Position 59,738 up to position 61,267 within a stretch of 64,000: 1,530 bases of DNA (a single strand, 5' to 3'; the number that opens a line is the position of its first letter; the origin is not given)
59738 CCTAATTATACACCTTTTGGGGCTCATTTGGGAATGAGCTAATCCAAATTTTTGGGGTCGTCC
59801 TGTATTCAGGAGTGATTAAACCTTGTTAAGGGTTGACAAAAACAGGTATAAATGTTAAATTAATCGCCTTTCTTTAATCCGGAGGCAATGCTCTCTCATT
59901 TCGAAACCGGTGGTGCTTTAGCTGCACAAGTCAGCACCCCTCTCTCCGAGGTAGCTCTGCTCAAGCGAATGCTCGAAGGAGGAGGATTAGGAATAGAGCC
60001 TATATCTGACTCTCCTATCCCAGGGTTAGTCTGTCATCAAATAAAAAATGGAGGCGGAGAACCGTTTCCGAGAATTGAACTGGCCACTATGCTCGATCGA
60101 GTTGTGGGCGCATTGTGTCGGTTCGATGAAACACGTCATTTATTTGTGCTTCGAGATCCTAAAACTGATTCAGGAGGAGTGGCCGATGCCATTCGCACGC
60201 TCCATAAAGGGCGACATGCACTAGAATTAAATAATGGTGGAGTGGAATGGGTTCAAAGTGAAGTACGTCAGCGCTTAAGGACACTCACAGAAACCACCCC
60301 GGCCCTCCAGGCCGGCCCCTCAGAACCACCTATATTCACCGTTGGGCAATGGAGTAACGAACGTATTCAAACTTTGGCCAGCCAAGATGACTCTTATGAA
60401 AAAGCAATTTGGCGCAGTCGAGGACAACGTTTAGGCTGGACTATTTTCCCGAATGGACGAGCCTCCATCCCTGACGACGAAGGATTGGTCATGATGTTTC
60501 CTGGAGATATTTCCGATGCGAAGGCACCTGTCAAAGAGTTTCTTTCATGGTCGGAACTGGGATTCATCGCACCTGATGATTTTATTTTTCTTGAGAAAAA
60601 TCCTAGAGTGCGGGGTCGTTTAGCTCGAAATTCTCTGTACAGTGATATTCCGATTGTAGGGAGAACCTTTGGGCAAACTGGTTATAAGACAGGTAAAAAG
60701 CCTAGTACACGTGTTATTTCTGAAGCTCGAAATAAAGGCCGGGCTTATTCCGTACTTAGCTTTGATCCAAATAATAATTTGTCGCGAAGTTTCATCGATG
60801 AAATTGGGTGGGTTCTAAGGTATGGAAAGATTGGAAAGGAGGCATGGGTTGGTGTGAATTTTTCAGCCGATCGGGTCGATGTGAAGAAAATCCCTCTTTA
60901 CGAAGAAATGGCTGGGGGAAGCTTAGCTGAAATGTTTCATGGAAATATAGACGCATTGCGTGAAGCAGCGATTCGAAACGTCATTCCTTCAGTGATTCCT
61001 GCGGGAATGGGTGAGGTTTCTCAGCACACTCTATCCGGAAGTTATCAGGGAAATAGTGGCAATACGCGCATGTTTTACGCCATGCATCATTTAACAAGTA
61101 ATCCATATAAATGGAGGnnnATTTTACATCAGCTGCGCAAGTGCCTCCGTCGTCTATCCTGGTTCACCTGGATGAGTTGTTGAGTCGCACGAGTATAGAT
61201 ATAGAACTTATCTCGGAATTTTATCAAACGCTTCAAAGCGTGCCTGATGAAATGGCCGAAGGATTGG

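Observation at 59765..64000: Orphan 410-aa protein translationally coupled to a giant SF2 DEAH helicase: candidate two-gene system of unknown function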

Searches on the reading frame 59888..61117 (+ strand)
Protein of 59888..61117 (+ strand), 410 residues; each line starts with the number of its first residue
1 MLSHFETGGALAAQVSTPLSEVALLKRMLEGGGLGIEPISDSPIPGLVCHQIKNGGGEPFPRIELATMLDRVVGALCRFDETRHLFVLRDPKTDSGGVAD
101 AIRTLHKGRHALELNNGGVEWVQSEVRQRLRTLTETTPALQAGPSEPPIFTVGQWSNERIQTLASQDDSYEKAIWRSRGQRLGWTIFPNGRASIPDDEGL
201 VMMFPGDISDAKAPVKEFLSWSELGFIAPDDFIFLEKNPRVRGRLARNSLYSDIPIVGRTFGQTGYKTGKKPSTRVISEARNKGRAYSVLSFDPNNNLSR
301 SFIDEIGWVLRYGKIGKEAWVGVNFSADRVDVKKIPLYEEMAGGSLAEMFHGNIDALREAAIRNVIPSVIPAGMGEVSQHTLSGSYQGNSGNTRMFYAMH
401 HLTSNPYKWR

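Call 5: search_protein_families(library=pfam, proteins=[window:59888-61117:+], max_evalue=1)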
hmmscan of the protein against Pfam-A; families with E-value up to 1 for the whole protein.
window:59888-61117:+ (410 aa): 1 family
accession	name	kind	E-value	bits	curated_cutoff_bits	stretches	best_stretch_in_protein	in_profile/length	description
PF08456.15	Vmethyltransf_C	-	0.11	12.5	25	1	319-341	43-65/230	Viral methyltransferase C-terminal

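Call 6: search_protein_families(library=padloc, proteins=[window:59888-61117:+], max_evalue=1)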
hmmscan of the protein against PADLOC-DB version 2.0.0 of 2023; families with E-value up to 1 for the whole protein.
window:59888-61117:+ (410 aa): 0 families

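Call 7: search_protein_families(library=ncbifam, proteins=[window:59888-61117:+], max_evalue=1)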
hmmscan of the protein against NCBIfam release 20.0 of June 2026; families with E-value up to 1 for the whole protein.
window:59888-61117:+ (410 aa): 0 families

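Call 8: search_protein_families(library=phrogs, proteins=[window:59888-61117:+], max_evalue=1)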
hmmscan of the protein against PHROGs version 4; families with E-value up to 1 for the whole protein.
window:59888-61117:+ (410 aa): 0 families

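Call 9: find_encoding_contigs(protein=window:59888-61117:+, flank=10000, max_places=10)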
Protein window:59888-61117:+ (410 aa): 14 contigs read that carry it; 8 places shown.
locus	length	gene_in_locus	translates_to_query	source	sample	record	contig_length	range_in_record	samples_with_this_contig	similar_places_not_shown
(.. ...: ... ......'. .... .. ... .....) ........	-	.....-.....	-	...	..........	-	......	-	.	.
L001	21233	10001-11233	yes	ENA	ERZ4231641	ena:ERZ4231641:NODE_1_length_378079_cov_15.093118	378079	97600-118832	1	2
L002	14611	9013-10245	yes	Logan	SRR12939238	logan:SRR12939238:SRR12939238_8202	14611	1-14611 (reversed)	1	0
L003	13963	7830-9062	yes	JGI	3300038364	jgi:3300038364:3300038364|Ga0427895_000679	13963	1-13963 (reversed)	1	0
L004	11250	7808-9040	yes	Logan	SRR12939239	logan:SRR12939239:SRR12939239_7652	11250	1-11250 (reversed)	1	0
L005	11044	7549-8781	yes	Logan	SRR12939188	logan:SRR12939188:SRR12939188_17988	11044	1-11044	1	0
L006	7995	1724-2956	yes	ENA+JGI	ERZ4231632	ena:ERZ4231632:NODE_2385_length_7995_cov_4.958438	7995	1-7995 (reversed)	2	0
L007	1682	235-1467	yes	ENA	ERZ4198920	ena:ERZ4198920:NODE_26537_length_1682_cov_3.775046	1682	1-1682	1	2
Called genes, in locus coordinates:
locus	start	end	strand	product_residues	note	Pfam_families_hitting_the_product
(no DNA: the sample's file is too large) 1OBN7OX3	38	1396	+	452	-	PF09913:DUF2142, PF02366:PMT (weak)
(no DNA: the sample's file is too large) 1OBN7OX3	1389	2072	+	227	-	-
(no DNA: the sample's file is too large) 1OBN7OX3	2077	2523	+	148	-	PF09419:PGP_phosphatase (weak)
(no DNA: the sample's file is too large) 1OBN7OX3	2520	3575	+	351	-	PF00535:Glycos_transf_2, PF13641:Glyco_tranf_2_3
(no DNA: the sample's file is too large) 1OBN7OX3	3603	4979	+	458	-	PF13727:CoA_binding_3, PF02397:Bac_transf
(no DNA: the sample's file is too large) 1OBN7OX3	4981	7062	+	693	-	PF04932:Wzy_C, PF07719:TPR_2 (faint)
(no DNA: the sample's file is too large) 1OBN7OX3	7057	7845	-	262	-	PF03446:NAD_binding_2 (faint), PF03807:F420_oxidored, PF14748:P5CR_dimer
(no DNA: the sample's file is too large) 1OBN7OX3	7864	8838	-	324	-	PF07136:DUF1385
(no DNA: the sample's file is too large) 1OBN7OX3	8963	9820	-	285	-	PF01256:Carb_kinase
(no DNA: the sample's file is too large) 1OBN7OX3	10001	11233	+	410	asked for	-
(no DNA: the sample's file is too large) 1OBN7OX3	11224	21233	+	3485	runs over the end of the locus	PF00270:DEAD (weak), PF04851:ResIII, PF00271:Helicase_C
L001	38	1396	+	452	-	PF09913:DUF2142, PF02366:PMT (weak)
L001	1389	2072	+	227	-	-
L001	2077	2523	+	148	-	PF09419:PGP_phosphatase (weak)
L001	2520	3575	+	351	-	PF00535:Glycos_transf_2, PF13641:Glyco_tranf_2_3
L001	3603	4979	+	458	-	PF13727:CoA_binding_3, PF02397:Bac_transf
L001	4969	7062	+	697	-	PF04932:Wzy_C, PF07719:TPR_2 (faint)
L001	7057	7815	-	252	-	PF03807:F420_oxidored (weak), PF14748:P5CR_dimer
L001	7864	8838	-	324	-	PF07136:DUF1385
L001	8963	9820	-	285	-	PF01256:Carb_kinase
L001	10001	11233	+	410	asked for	-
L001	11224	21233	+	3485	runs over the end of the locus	PF00270:DEAD (weak), PF04851:ResIII, PF00271:Helicase_C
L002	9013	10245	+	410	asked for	-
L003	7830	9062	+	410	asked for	-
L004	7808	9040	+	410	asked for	-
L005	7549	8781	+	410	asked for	-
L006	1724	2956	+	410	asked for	-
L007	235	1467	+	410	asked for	-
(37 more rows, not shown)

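Call 10: find_homologous_proteins(query=window:59888-61117:+, max_evalue=0.001)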
Query window:59888-61117:+ (410 aa): 2 proteins with E <= 0.001 among 8000 candidates.
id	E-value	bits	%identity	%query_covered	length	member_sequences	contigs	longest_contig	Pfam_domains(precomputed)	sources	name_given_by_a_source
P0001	1.7e-278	941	100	100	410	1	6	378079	-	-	-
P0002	7.7e-202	689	74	99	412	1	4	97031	-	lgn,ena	-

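Call 13: find_homologous_proteins(query=L001:11224-21231:+, max_evalue=0.001)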
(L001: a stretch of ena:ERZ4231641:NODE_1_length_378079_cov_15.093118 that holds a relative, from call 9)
Query L001:11224-21231:+ (3336 aa): 4 proteins with E <= 0.001 among 7962 candidates.
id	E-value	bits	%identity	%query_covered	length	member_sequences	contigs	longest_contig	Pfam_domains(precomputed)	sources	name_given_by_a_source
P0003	3.7e-263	895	45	31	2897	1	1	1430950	PF00270.36,PF00271.38,PF04851.22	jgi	jgi:superfamily II DNA or RNA helicase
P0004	1.1e-93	332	36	16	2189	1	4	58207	PF00271.38,PF04851.22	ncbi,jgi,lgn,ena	-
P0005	2.4e-83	298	33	17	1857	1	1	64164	PF00270.36,PF00271.38,PF04851.22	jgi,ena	jgi:superfamily II DNA or RNA helicase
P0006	1.2e-82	296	34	16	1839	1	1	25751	PF00270.36,PF00271.38,PF04851.22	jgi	jgi:superfamily II DNA or RNA helicase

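Call 14: find_encoding_contigs(protein=P0002, flank=10000, max_places=6)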
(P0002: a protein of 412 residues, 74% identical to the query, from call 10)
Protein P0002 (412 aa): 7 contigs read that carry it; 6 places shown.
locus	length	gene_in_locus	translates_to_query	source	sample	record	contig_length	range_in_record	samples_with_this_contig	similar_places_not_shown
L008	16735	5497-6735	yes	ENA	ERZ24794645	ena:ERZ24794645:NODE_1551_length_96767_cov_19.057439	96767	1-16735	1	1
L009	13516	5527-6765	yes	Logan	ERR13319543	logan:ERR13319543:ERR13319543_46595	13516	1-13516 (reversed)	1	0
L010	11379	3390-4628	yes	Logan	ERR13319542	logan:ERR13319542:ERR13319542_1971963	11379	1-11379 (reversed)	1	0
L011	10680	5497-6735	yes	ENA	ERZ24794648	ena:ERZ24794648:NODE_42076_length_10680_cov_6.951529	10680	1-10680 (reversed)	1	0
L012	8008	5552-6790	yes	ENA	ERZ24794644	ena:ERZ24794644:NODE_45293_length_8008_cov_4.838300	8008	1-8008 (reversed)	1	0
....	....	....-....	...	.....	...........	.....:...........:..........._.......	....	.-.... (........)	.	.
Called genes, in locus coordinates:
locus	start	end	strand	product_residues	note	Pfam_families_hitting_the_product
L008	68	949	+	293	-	-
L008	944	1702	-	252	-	PF03807:F420_oxidored (weak), PF14748:P5CR_dimer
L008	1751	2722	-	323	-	PF07136:DUF1385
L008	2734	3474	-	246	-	PF02578:Cu-oxidase_4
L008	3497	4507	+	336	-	PF04909:Amidohydro_2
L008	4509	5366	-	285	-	PF01256:Carb_kinase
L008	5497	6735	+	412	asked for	-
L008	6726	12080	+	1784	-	PF04851:ResIII, PF00270:DEAD (weak), PF00271:Helicase_C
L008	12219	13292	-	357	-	-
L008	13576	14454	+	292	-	-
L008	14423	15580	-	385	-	PF00171:Aldedh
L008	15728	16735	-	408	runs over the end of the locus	PF00924:MS_channel_2nd, PF21082:MS_channel_3rd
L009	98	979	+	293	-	-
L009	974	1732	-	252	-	PF03807:F420_oxidored (weak), PF14748:P5CR_dimer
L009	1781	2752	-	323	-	PF07136:DUF1385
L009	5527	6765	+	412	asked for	-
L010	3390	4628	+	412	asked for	-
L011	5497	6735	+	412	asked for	-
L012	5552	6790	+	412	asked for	-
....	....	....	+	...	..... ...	-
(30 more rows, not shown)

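Call 15: find_encoding_contigs(protein=P0003, flank=8000, max_places=3)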
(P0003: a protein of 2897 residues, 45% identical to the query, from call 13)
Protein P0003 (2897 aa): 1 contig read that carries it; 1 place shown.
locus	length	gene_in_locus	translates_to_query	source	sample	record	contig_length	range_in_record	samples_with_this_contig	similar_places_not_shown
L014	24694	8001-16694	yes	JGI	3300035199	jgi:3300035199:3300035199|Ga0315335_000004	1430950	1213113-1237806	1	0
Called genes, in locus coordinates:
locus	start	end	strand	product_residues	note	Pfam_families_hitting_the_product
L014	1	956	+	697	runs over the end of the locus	PF04932:Wzy_C, PF13424:TPR_12 (faint), PF13428:TPR_14 (faint), PF14559:TPR_19 (faint)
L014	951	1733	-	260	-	PF03435:Sacchrp_dh_NADP (weak), PF03446:NAD_binding_2 (weak), PF03807:F420_oxidored, PF14748:P5CR_dimer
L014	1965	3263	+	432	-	-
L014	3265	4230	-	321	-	PF07136:DUF1385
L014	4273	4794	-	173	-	PF13426:PAS_9 (weak)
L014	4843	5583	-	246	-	PF02578:Cu-oxidase_4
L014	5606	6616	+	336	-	PF04909:Amidohydro_2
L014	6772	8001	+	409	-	-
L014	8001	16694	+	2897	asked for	PF00270:DEAD (weak), PF04851:ResIII, PF00271:Helicase_C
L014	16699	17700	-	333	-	-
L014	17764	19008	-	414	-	PF00171:Aldedh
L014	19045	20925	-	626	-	PF00924:MS_channel_2nd, PF21082:MS_channel_3rd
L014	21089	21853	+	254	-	PF01145:Band_7, PF13421:Band_7_1 (weak)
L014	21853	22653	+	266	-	PF08501:Shikimate_dh_N, PF01488:Shikimate_DH, PF18317:SDH_C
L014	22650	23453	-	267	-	-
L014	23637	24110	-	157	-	PF01252:Peptidase_A8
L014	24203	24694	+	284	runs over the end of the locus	-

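Call 16: find_encoding_contigs(protein=P0004, flank=8000, max_places=3)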
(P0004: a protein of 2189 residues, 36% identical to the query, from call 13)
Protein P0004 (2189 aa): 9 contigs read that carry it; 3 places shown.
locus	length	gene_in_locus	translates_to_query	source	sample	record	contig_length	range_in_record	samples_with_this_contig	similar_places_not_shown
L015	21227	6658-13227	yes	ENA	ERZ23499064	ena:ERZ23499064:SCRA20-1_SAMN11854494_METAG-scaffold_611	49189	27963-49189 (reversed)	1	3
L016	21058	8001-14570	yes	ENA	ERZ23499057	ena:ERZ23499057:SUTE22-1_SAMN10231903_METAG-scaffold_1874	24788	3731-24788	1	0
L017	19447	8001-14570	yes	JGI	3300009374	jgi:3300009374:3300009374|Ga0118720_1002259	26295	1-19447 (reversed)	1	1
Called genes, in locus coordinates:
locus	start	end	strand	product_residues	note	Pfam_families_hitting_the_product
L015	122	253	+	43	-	-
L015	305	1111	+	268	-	PF02899:Phage_int_SAM_1, PF13495:Phage_int_SAM_4, PF00589:Phage_integrase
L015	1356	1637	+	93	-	-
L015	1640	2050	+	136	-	-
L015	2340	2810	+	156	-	-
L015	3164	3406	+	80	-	-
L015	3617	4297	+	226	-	-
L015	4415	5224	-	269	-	-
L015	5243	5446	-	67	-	-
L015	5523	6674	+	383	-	-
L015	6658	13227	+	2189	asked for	PF04851:ResIII, PF00271:Helicase_C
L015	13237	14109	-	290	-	-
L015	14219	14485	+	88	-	-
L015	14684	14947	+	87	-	-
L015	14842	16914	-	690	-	PF03030:H_PPase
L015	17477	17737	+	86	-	-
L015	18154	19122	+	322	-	-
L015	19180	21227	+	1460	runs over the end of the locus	PF00041:fn3 (weak), PF00395:SLH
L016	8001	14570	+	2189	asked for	PF04851:ResIII, PF00271:Helicase_C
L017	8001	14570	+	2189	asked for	PF04851:ResIII, PF00271:Helicase_C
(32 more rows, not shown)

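Call 17: find_encoding_contigs(protein=P0005, flank=8000, max_places=3)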
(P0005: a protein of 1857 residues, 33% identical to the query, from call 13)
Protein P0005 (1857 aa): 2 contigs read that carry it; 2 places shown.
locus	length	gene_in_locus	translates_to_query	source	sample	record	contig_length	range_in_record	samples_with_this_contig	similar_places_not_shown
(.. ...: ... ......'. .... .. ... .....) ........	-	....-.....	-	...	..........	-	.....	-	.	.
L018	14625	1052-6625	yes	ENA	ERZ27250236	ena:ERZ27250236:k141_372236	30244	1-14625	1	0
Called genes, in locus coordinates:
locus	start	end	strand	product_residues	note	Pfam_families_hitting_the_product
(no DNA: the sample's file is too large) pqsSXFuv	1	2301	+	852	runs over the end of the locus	PF00696:AA_kinase, PF22468:ACT_9, PF01842:ACT (weak), PF13840:ACT_7, PF22468:ACT_9, PF03447:NAD_binding_3, PF00742:Homoserine_dh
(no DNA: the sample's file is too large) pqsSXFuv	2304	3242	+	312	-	PF22700:MVD-like_N (faint), PF00288:GHMP_kinases_N, PF08544:GHMP_kinases_C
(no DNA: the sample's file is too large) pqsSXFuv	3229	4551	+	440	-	PF14821:Thr_synth_N, PF00291:PALP, PF24857:THR4_C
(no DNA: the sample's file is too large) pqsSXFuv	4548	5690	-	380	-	PF01569:PAP2, PF14378:PAP2_3 (faint)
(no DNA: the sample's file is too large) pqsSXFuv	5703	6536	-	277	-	PF01177:Asp_Glu_race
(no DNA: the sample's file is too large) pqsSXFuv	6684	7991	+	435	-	-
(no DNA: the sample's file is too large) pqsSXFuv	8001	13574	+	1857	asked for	PF00270:DEAD (weak), PF04851:ResIII, PF00271:Helicase_C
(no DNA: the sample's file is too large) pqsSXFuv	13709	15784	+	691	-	-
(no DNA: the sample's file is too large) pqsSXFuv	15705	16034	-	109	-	-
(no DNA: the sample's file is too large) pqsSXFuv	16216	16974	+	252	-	PF07885:Ion_trans_2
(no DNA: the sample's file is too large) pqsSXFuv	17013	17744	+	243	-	PF05949:DUF881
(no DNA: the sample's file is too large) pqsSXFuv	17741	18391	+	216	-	PF05949:DUF881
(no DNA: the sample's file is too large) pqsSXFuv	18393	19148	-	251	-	-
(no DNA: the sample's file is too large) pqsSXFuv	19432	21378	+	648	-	-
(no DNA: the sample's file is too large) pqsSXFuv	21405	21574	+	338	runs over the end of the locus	PF00704:Glyco_hydro_18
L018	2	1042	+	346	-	?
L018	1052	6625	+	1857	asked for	PF00270:DEAD (weak), PF04851:ResIII, PF00271:Helicase_C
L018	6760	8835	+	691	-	-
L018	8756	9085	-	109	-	-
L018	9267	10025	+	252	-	PF07885:Ion_trans_2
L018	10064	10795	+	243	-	PF05949:DUF881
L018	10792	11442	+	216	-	PF05949:DUF881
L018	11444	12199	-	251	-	-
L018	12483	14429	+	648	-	-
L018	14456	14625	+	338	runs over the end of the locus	PF00704:Glyco_hydro_18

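Call 18: find_encoding_contigs(protein=P0006, flank=8000, max_places=3)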
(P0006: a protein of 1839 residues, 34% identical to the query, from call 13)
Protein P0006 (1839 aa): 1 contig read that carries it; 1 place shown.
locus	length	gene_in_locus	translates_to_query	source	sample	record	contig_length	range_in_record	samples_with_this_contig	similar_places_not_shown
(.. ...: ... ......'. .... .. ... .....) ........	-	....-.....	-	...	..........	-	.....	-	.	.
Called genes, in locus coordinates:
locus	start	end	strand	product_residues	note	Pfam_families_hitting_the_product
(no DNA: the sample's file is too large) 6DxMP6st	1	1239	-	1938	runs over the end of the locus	?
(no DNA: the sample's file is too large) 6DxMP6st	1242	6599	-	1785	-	-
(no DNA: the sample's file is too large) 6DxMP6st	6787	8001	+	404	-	-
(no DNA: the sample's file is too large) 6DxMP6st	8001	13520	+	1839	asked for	PF00270:DEAD, PF04851:ResIII, PF00271:Helicase_C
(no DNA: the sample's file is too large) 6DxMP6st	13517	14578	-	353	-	-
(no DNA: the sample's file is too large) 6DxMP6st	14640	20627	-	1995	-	PF05048:NosD (weak), PF13229:Beta_helix (weak), PF19077:Big_13 (faint), PF18884:TSP3_bac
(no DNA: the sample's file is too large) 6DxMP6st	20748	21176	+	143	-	?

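Call 21: find_homologous_proteins(query=A1, max_evalue=0.01)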
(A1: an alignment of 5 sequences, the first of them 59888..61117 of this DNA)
Query A1 (5 sequences) (410 aa, profile of the alignment): 3 proteins with E <= 0.01 among 8000 candidates.
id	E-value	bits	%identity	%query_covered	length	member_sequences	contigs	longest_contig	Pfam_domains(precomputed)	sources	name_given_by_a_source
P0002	2.0e-196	671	74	99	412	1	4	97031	-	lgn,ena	-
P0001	2.8e-191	654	100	100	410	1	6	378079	-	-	-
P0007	9.1e-125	435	24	74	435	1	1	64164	-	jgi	jgi:hypothetical protein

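Call 25: find_related_loci(query=A1, collection=genome_contigs, flank=10000)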
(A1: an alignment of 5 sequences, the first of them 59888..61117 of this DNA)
Query A1 (410 aa) in genome_contigs; peptide patterns used: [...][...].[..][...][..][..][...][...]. (x = any residue, [..] = any of these).
7 stretches matched a pattern; 1 encode a relative of the query (tblastn E <= 1e-3); 1 distinct loci.
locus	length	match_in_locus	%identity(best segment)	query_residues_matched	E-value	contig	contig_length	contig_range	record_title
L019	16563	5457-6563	26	19-402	2e-22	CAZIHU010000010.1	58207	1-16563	MAG TPA_asm: uncultured Candidatus Peribacteria bacterium isolate SRP077602_co8_217 genome assembly, contig: NODE_734_le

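Call 28: search_protein_families(library=pfam, proteins=[L001:11224-21231:+, P0003, P0004, L008:12219-13289:-, L014:16699-17697:-, L015:13237-14106:-], max_evalue=0.1)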
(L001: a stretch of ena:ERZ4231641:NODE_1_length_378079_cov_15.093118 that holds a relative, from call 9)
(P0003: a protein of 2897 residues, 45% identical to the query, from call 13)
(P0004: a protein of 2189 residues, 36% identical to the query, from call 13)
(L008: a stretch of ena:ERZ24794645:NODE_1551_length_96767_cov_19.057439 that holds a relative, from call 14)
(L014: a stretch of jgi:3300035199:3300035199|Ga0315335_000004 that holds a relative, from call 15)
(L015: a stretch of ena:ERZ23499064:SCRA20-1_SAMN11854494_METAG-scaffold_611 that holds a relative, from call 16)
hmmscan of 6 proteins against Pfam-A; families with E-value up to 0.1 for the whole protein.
L001:11224-21231:+ (3336 aa): 3 families
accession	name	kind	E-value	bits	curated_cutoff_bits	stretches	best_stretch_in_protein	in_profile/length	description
PF04851.21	ResIII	-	2.4e-22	80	22.5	1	53-230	3-163/164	Type III restriction enzyme, res subunit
PF00271.37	Helicase_C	-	2.5e-12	47.4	23.5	1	310-412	11-108/110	Helicase conserved C-terminal domain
PF00270.35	DEAD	-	8.2e-07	29.3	26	1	63-231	5-163/167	DEAD/DEAH box helicase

P0003 (2897 aa): 4 families
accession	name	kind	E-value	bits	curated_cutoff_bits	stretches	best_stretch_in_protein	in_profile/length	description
PF04851.21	ResIII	-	5.1e-22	79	22.5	1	58-234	3-163/164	Type III restriction enzyme, res subunit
PF00271.37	Helicase_C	-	1.1e-10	42.2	23.5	1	314-416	12-109/110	Helicase conserved C-terminal domain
PF00270.35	DEAD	-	1.8e-07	31.5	26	1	83-235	19-163/167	DEAD/DEAH box helicase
PF13307.12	Helicase_C_2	-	0.071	13.6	25.3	0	318-390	10-82/170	Helicase C-terminal domain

P0004 (2189 aa): 3 families
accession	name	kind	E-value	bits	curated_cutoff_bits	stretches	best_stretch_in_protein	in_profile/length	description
PF04851.21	ResIII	-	7.5e-20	71.9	22.5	1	58-214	3-162/164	Type III restriction enzyme, res subunit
PF00271.37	Helicase_C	-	1.6e-12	48.1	23.5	1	295-396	11-108/110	Helicase conserved C-terminal domain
PF00270.35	DEAD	-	4.4e-05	23.7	26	1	83-217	19-163/167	DEAD/DEAH box helicase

L008:12219-13289:- (356 aa): 1 family
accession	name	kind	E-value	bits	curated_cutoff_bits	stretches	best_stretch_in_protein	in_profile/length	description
PF24515.1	ARM_KNTC1_3rd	-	0.028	14.4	26.4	1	256-289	106-139/212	KNTC1 third ARM-repeats domain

L014:16699-17697:- (332 aa): 1 family
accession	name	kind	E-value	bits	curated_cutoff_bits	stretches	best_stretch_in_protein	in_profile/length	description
PF25121.1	RRM_ESF1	-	0.0068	16.8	27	1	236-281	8-53/151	ESF1 RRM domain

L015:13237-14106:- (289 aa): 0 families

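Call 32: predict_structure(alignment_id=A2)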
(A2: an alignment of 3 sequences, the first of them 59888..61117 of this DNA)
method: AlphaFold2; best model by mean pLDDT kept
length: 410 residues; sequences in the alignment: 3
mean_pLDDT: 43.1   pTM: 0.44
mean pLDDT of the five models: 43.1, 38.2, 37.5, 36.0, 35.4
residues with pLDDT >= 90: 0; 70-90: 37; 50-70: 77; < 50: 296
segments of 3 or more residues with pLDDT < 50: 1-29, 31-89, 92-178, 189-295, 314-316, 377-379, 405-410
pLDDT, mean of each block of 10 residues (from residue 1): 26 27 43 39 32 35 36 45 44 46 41 35 29 24 23 22 26 39 56 33 33 30 31 40 39 36 31 34 37 51 60 55 68 76 79 74 78 56 55 65 42
secondary structure, 60 per line:
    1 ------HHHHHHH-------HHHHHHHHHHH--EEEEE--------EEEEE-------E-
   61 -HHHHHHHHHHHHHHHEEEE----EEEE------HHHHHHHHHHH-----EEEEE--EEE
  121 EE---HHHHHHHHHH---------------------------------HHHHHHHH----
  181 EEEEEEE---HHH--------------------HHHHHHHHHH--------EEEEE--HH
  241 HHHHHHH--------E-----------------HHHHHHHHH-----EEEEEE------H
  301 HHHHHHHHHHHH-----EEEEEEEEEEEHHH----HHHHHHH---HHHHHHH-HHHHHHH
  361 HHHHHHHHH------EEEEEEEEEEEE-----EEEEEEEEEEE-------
elements in order: H7-13 H21-31 E34-38 E47-51 H62-76 E77-80 E85-88 H95-105 E111-115 E118-122 H126-135 H169-176 E181-187 H214-223 E232-236 H239-247 H274-282 E288-293 H300-312 E318-328 H336-342 H346-352 H354-369 E376-387 E393-403
